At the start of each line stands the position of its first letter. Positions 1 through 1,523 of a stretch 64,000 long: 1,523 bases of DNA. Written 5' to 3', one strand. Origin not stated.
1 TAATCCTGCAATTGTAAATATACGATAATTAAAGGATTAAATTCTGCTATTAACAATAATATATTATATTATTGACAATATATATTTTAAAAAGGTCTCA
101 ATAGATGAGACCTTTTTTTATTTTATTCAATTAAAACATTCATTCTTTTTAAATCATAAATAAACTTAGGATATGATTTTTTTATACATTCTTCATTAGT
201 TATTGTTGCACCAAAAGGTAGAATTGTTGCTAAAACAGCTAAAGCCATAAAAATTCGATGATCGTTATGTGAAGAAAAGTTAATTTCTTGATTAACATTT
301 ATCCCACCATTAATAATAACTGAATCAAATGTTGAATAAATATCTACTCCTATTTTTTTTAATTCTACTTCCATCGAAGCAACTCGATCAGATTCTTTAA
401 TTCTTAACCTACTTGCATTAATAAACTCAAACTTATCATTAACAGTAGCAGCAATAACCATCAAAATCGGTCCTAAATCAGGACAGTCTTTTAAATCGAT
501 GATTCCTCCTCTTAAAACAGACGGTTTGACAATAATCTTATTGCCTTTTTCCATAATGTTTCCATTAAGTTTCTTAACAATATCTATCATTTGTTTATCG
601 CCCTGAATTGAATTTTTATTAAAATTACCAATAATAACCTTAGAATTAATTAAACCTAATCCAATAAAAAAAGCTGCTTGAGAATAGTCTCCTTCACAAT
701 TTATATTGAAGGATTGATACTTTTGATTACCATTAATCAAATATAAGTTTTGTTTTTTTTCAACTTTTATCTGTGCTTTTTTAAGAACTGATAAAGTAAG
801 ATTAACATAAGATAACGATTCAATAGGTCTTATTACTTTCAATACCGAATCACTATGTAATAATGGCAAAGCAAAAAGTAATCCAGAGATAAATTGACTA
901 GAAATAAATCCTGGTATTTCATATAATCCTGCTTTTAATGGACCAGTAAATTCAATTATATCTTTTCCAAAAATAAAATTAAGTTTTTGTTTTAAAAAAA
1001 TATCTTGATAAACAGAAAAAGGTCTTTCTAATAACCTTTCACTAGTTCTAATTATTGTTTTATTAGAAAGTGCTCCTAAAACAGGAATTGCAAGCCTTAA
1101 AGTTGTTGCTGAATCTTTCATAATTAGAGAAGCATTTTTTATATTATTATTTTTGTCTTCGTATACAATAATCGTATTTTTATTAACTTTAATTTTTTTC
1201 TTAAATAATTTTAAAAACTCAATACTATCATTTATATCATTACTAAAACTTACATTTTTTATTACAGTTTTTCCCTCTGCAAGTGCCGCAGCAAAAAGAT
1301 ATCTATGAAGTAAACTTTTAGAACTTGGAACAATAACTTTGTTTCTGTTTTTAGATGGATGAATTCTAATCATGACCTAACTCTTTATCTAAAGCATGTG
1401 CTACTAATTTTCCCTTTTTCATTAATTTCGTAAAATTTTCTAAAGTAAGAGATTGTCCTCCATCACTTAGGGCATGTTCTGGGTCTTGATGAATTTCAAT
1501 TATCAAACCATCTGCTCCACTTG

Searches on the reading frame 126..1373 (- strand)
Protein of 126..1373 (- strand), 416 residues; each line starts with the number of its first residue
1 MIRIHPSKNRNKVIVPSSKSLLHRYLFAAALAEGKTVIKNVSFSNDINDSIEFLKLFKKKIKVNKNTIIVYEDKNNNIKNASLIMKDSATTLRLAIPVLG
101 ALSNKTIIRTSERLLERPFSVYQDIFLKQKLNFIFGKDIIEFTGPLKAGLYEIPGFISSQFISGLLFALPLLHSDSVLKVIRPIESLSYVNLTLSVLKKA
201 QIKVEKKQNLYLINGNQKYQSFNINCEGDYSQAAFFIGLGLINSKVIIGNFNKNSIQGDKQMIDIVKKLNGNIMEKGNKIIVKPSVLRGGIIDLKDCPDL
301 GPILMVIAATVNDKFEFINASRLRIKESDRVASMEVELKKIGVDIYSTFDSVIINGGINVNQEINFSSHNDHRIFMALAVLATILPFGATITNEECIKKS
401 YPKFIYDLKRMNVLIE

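Call 37: search_protein_families(library=padloc, alignment_id=A3, max_evalue=0.001)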
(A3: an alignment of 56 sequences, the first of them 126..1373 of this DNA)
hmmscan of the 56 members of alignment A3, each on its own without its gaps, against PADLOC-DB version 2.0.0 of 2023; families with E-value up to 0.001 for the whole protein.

A. member 1, window:126-1373:- (416 aa): 0 families

B. families by the number of members that match (of 56 scanned): 30 families (the first 25 are shown)
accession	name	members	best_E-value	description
PDLC04135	mad3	3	2e-37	mads_3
PDLC04140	mad8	3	8.4e-13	mads_8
PDLC02980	AriA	3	4.8e-09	-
PDLC02979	AriA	2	7.6e-05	-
PDLC03878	NsnB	2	0.0002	-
PDLC02914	ATPase-Toprim_I-B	1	1.3e-10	-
PDLC04164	AriA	1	5.2e-08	-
PDLC04899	PDC-S07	1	1e-07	-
PDLC02911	VakA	1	3e-07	-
PDLC03859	LmuB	1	7.8e-07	-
PDLC02335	AbiLi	1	1.2e-06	AbiLi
PDLC04990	PDC-S31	1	1.3e-06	-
PDLC02759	SspA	1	1.9e-06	SspA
PDLC01422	Cas10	1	6.9e-06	CAS-III; effector_LS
PDLC02657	DndA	1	9.2e-06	DndA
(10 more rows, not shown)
